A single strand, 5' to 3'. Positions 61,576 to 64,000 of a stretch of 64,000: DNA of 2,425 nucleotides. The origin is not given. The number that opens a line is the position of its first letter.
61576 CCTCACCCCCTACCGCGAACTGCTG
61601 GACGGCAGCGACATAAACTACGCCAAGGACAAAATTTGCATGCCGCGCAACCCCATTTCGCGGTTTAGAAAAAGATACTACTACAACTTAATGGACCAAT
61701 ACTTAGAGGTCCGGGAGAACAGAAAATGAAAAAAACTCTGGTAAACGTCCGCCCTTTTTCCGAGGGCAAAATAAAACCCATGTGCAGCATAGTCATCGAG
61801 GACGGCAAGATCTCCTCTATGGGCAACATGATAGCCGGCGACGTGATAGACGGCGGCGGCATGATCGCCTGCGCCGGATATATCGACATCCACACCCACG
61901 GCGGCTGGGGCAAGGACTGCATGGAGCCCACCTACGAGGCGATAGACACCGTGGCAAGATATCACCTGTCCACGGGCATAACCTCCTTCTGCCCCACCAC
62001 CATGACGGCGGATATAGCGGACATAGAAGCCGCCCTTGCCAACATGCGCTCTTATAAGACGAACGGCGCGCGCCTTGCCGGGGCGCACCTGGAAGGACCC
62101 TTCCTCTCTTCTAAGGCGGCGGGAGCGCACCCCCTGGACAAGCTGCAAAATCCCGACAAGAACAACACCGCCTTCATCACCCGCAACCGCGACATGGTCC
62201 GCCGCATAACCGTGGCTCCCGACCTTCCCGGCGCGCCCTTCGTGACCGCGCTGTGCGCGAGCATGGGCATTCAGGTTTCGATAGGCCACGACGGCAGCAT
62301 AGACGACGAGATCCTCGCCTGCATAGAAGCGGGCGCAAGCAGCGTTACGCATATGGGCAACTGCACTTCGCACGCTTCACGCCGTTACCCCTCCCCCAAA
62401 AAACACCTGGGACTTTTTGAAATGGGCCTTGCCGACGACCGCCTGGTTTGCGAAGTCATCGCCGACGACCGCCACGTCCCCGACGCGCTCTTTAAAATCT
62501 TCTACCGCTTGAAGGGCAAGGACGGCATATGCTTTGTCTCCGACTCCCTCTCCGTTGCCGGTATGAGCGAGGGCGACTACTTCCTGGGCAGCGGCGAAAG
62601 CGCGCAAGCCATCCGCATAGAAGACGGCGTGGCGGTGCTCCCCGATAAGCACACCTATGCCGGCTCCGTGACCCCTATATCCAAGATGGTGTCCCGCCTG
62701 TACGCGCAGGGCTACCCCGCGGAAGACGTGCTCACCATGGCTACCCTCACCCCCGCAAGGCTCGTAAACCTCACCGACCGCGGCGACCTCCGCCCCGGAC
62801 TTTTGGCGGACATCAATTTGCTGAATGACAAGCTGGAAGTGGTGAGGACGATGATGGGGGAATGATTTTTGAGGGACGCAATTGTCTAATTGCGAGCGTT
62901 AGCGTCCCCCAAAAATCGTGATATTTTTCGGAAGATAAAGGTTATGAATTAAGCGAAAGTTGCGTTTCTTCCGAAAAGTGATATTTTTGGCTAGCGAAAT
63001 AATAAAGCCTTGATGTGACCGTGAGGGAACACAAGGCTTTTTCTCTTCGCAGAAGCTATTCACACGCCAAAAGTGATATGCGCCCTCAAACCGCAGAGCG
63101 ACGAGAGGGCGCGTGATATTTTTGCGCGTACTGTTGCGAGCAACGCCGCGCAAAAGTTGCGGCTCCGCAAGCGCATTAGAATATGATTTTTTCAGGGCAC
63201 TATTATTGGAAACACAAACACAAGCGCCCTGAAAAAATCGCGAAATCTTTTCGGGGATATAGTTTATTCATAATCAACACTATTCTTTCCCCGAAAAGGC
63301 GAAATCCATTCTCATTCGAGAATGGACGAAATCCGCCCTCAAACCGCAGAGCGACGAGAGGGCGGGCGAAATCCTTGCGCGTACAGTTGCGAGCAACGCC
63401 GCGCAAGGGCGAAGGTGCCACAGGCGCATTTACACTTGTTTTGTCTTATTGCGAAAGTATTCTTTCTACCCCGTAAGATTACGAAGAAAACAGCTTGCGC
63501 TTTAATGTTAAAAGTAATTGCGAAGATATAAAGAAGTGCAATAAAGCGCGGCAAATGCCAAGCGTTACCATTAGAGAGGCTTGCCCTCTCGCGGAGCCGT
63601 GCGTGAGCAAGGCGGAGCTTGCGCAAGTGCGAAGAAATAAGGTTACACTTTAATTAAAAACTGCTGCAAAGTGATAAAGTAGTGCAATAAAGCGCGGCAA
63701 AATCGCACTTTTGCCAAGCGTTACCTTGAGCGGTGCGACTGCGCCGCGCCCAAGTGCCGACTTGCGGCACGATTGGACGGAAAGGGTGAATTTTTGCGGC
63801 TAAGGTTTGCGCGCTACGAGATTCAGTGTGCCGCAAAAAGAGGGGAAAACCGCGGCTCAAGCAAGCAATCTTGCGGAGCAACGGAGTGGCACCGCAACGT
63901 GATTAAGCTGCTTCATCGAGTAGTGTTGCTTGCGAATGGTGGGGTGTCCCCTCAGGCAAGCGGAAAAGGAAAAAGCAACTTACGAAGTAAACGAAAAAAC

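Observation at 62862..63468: Two tandem copies of the element in which every linker is switched in concert (GTGATAT to GCGAAAT) and stems co-vary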

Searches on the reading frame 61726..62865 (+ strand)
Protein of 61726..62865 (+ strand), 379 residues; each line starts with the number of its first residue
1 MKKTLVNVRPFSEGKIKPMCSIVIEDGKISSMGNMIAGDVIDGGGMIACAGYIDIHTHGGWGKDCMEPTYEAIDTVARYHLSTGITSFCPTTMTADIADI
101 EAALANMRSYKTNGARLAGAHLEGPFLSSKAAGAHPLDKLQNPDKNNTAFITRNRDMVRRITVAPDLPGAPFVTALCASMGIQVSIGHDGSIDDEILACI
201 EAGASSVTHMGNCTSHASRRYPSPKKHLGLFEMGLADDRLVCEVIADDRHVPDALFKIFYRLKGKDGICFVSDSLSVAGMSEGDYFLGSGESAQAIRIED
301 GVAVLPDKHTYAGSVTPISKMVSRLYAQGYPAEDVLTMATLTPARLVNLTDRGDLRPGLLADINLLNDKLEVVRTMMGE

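Call 9: search_protein_families(library=pfam, proteins=[window:61726-62865:+])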
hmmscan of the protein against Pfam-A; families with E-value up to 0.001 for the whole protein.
window:61726-62865:+ (379 aa): 2 families
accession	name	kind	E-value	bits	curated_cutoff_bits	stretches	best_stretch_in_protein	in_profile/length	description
PF01979.26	Amidohydro_1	-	6e-16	59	25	1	47-376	1-339/345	Amidohydrolase family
PF07969.17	Amidohydro_3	-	1.2e-07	32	29.7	1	328-373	405-451/472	Amidohydrolase family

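Call 14: find_encoding_contigs(protein=window:61726-62862:+, flank=10000, max_places=10)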
Protein window:61726-62862:+ (379 aa): 23 contigs read that carry it; 10 places shown.
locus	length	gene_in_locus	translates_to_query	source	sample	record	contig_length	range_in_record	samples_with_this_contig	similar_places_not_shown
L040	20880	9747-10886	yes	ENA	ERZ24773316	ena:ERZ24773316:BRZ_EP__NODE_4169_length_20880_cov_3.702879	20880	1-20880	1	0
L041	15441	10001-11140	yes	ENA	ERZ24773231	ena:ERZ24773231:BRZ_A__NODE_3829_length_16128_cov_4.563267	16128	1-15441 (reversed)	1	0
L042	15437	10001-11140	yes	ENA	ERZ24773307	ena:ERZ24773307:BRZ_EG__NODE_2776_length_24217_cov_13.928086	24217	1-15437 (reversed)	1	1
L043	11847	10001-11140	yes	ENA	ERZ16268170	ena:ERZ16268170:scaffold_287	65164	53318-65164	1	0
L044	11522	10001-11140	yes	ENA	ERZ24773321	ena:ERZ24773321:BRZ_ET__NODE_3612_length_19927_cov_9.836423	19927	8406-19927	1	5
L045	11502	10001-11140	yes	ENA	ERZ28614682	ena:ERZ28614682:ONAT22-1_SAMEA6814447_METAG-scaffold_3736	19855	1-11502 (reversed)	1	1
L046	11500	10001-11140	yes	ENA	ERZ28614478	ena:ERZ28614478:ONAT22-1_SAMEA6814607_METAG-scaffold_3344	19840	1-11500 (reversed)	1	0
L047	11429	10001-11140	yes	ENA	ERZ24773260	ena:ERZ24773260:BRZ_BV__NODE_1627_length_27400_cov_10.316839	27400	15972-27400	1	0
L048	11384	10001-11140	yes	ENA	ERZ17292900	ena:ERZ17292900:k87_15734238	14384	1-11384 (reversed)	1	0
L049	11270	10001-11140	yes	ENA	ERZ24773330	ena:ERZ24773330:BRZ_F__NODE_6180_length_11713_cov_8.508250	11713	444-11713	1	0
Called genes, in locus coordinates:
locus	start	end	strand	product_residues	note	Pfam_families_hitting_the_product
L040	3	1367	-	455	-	?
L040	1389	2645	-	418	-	-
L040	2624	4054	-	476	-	PF04932:Wzy_C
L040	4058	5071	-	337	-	PF00106:adh_short (weak), PF01073:3Beta_HSD, PF01370:Epimerase, PF02719:Polysacc_synt_2, PF04321:RmlD_sub_bind, PF07993:NAD_binding_4 (faint), PF08659:KR (weak), PF16363:GDP_Man_Dehyd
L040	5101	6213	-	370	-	PF01636:APH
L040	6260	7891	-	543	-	-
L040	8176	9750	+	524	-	PF02838:Glyco_hydro_20b, PF00728:Glyco_hydro_20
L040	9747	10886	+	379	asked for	PF01979:Amidohydro_1, PF07969:Amidohydro_3 (faint)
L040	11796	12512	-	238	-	PF00106:adh_short, PF01370:Epimerase, PF08659:KR (weak), PF13561:adh_short_C2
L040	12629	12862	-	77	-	PF06257:VEG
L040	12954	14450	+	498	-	PF12673:SipL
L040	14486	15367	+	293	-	PF00288:GHMP_kinases_N, PF08544:GHMP_kinases_C (weak)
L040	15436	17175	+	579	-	PF19789:DUF6273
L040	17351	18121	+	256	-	PF13271:DUF4062 (weak)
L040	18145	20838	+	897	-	PF24885:TPR_NPHP3, PF13424:TPR_12, PF24885:TPR_NPHP3, PF13374:TPR_10, PF13424:TPR_12, PF00515:TPR_1, PF07719:TPR_2, PF13424:TPR_12, +18 more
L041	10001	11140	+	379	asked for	PF01979:Amidohydro_1, PF07969:Amidohydro_3 (faint)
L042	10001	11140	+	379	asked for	PF01979:Amidohydro_1, PF07969:Amidohydro_3 (faint)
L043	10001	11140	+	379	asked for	PF01979:Amidohydro_1, PF07969:Amidohydro_3 (faint)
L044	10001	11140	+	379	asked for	PF01979:Amidohydro_1, PF07969:Amidohydro_3 (faint)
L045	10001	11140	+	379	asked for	PF01979:Amidohydro_1, PF07969:Amidohydro_3 (faint)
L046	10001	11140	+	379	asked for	PF01979:Amidohydro_1, PF07969:Amidohydro_3 (faint)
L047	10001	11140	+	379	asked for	PF01979:Amidohydro_1, PF07969:Amidohydro_3 (faint)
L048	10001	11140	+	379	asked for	PF01979:Amidohydro_1, PF07969:Amidohydro_3 (faint)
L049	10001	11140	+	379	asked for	PF01979:Amidohydro_1, PF07969:Amidohydro_3 (faint)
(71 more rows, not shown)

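Call 55: find_homologous_proteins(query=window:61726-62862:+, max_evalue=1e-60)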
Query window:61726-62862:+ (379 aa): 499 proteins with E <= 1e-60 among 8000 candidates; the best 120 are listed.
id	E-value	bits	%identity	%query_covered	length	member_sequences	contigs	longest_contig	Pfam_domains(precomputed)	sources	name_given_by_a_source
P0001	6.1e-251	850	99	100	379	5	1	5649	PF07969.18,PF01979.27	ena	-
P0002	3.5e-247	837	98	100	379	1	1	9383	PF07969.18,PF01979.27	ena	-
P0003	1.5e-241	819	94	100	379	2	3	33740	PF07969.18,PF01979.27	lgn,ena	-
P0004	2.7e-241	818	94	100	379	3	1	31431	PF07969.18,PF01979.27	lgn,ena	-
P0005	6.7e-241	816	94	100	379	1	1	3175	PF07969.18,PF01979.27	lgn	-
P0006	7.8e-241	816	94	100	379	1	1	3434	PF07969.18,PF01979.27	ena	-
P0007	4.3e-240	814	94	100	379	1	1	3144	PF07969.18,PF01979.27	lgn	-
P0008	1.2e-232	789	91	99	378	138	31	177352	PF07969.18,PF01979.27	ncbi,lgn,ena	-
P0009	4.3e-228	774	89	99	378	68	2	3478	PF07969.18,PF01979.27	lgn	-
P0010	1.4e-220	750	86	99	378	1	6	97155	PF07969.18,PF01979.27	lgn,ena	-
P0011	4.5e-220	748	86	99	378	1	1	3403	PF07969.18,PF01979.27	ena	-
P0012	5.6e-220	748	86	99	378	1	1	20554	PF07969.18,PF01979.27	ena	-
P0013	6.5e-220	747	86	99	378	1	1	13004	PF07969.18,PF01979.27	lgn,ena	-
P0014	6.5e-220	747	86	99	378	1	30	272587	PF07969.18,PF01979.27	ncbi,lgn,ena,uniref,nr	ncbi:MAG TPA: amidohydrolase family protein [Candidatus Caccalectryoclostridium excrementigallinarum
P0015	7.0e-220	747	86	99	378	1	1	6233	PF07969.18,PF01979.27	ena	-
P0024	1.8e-219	746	86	99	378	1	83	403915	PF07969.18,PF01979.27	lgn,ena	-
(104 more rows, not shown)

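Call 56: find_encoding_contigs(protein=P0003, flank=3000, max_places=3)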
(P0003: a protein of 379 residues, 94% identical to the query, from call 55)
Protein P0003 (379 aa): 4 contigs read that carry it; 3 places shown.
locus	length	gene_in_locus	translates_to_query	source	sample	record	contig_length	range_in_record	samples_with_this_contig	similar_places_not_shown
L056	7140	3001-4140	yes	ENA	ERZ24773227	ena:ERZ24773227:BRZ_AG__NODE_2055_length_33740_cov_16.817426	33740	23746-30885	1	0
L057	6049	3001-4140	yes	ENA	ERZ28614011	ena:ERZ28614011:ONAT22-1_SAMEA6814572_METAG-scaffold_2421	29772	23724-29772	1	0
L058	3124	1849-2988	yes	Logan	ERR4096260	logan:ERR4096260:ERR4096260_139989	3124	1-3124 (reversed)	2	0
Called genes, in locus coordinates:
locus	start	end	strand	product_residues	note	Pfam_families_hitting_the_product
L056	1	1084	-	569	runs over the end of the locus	-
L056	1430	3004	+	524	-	PF02838:Glyco_hydro_20b, PF00728:Glyco_hydro_20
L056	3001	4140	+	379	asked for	PF01979:Amidohydro_1, PF07969:Amidohydro_3 (weak)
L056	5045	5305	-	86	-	PF01084:Ribosomal_S18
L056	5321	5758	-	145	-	PF00436:SSB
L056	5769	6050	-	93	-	PF01250:Ribosomal_S6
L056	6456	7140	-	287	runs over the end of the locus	PF02645:DegV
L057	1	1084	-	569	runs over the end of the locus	-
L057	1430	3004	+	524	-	PF02838:Glyco_hydro_20b, PF00728:Glyco_hydro_20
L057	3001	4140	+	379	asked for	PF01979:Amidohydro_1, PF07969:Amidohydro_3 (weak)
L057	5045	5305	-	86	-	PF01084:Ribosomal_S18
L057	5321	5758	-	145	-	PF00436:SSB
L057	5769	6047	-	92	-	?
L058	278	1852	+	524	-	PF02838:Glyco_hydro_20b, PF00728:Glyco_hydro_20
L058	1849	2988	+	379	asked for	PF01979:Amidohydro_1, PF07969:Amidohydro_3 (weak)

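Call 57: find_encoding_contigs(protein=P0008, flank=3000, max_places=4)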
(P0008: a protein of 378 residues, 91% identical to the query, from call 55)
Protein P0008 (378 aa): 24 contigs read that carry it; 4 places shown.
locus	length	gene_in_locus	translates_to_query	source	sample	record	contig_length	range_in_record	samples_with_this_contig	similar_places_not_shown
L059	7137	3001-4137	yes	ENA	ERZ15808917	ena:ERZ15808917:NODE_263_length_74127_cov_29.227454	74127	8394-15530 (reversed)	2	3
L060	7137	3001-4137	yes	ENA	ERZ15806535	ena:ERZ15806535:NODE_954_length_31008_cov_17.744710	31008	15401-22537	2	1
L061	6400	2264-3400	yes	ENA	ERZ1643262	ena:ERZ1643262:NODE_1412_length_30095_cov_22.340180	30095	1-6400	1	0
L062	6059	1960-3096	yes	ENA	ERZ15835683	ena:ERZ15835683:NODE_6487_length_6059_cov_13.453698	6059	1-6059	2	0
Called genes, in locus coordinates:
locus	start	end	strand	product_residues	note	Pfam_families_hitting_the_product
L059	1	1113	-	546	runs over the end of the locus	-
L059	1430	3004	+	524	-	PF02838:Glyco_hydro_20b, PF00728:Glyco_hydro_20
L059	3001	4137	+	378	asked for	PF01979:Amidohydro_1, PF07969:Amidohydro_3 (weak)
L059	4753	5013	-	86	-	PF01084:Ribosomal_S18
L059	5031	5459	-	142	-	PF00436:SSB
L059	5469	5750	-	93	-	PF01250:Ribosomal_S6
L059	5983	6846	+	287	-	PF02645:DegV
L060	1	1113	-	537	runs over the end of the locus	-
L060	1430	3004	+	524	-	PF02838:Glyco_hydro_20b, PF00728:Glyco_hydro_20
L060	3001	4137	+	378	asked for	PF01979:Amidohydro_1, PF07969:Amidohydro_3 (weak)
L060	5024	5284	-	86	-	PF01084:Ribosomal_S18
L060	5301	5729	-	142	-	PF00436:SSB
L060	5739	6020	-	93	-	PF01250:Ribosomal_S6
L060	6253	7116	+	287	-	PF02645:DegV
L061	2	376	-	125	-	?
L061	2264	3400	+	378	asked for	PF01979:Amidohydro_1, PF07969:Amidohydro_3 (weak)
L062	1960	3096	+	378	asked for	PF01979:Amidohydro_1, PF07969:Amidohydro_3 (weak)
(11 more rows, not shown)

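Call 58: find_encoding_contigs(protein=P0024, flank=3000, max_places=4)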
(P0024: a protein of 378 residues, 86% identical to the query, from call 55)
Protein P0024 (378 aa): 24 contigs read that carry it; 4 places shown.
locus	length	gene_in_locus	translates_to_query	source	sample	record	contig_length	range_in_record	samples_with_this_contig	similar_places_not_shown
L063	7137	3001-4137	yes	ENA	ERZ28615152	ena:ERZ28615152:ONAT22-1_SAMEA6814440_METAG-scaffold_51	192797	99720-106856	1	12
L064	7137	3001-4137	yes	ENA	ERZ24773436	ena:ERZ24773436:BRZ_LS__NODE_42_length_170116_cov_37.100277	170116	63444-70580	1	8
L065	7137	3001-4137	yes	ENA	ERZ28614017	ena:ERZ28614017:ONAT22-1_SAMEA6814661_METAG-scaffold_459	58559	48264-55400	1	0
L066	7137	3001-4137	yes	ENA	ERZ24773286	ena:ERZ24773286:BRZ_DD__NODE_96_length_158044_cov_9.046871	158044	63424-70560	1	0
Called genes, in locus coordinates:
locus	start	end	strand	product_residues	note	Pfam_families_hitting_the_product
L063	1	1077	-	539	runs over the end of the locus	-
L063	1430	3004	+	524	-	PF02838:Glyco_hydro_20b, PF00728:Glyco_hydro_20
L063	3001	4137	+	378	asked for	PF01979:Amidohydro_1, PF07969:Amidohydro_3 (weak)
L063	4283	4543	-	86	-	PF01084:Ribosomal_S18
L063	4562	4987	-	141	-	PF00436:SSB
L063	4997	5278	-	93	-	PF01250:Ribosomal_S6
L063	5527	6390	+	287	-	PF02645:DegV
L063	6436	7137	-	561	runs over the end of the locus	PF03485:Arg_tRNA_synt_N, PF00750:tRNA-synt_1d, PF05746:DALR_1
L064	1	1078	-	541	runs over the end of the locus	-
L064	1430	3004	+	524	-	PF02838:Glyco_hydro_20b, PF00728:Glyco_hydro_20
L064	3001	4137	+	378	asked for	PF01979:Amidohydro_1, PF07969:Amidohydro_3 (weak)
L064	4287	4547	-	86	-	PF01084:Ribosomal_S18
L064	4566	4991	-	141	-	PF00436:SSB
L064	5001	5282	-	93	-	PF01250:Ribosomal_S6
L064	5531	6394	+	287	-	PF02645:DegV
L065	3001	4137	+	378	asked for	PF01979:Amidohydro_1, PF07969:Amidohydro_3 (weak)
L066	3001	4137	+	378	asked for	PF01979:Amidohydro_1, PF07969:Amidohydro_3 (weak)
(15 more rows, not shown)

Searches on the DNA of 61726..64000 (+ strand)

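Call 19: search_rna_families(source=window, start=62800, end=64000, threshold=evalue, max_evalue=10)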
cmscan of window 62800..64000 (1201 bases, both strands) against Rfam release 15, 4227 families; matches with E-value up to 10: 10.
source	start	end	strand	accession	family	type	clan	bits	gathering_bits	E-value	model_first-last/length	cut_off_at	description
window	63172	63254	-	RF00659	mir-365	Gene; miRNA;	-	28.9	62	0.0018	1-86/86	no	mir-365 microRNA precursor family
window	63187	63237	-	RF03932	mir-1597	Gene; miRNA;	-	19.5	93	1.4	1-73/73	no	mir-1597 microRNA precursor family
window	62955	63124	+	RF01706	Gut-1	Gene; sRNA;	-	18.8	50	1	1-77/77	no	Gut-1 RNA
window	63333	63365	-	RF01677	P35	Gene; sRNA;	-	18.8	70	5.4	22-56/62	no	Pseudomonas sRNA P35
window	62912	62986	+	RF02332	TtnuHACA25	Gene; snRNA; snoRNA; HACA-box;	-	18.4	100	6.2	1-111/111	no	Tetrahymena snoRNA TtnuHACA25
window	63168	63230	-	RF00344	snoZ267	Gene; snRNA; snoRNA; CD-box;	-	18.2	43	2.4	1-73/73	no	Small nucleolar RNA Z267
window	62814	62874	+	RF01139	sR2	Gene; snRNA; snoRNA; CD-box;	-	16.5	42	0.63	1-57/57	no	Small nucleolar RNA sR2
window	63186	63297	-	RF01431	snoR135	Gene; snRNA; snoRNA; HACA-box;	-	15.4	45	3.5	1-143/143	no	small nucleolar RNA snoR135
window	63314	63487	-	RF01474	rli42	Gene; sRNA;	-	14.5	80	2.4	1-171/171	no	Listeia sRNA rli42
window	63843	63867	-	RF04336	Plastid-petD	Intron;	-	14.5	65.5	9.3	1-47/47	no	Plastid-petD group II-D5 intron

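Call 25: search_rna_families(source=L042, start=11100, end=12450, threshold=evalue, max_evalue=1)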
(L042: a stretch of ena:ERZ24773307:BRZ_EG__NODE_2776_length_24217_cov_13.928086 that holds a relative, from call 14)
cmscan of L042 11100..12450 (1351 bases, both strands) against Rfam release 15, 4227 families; matches with E-value up to 1: 3.
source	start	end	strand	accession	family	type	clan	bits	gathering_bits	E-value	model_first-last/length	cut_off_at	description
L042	11447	11529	-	RF00659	mir-365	Gene; miRNA;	-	28.9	62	0.002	1-86/86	no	mir-365 microRNA precursor family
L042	12267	12339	+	RF01485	rli61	Cis-reg;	-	21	50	0.61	1-106/106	no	Listeria sRNA rli61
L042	12160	12293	+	RF01408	sraL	Gene; sRNA;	-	17.2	39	0.39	1-142/142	no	sraL Hfq binding RNA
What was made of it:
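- On Any Rfam 15 RNA family: Only chance-level matches appeared in permissive scans of 62800-64000 and L042 11100-12450 (calls 19, 25).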

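Call 27: search_dna_similar(query=window:62862-63700:+, collection=phages, mode=distant, max_evalue=0.001)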
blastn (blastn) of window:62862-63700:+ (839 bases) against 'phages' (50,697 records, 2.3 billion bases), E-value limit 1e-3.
No match.

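Call 28: search_dna_similar(query=window:62862-63700:+, collection=plasmids, mode=distant, max_evalue=0.001)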
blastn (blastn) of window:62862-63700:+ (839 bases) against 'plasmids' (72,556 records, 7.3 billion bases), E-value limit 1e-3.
No match.
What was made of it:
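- Tried and rejected: Other collections. blastn against phage and plasmid collections gave no match (calls 27, 28).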
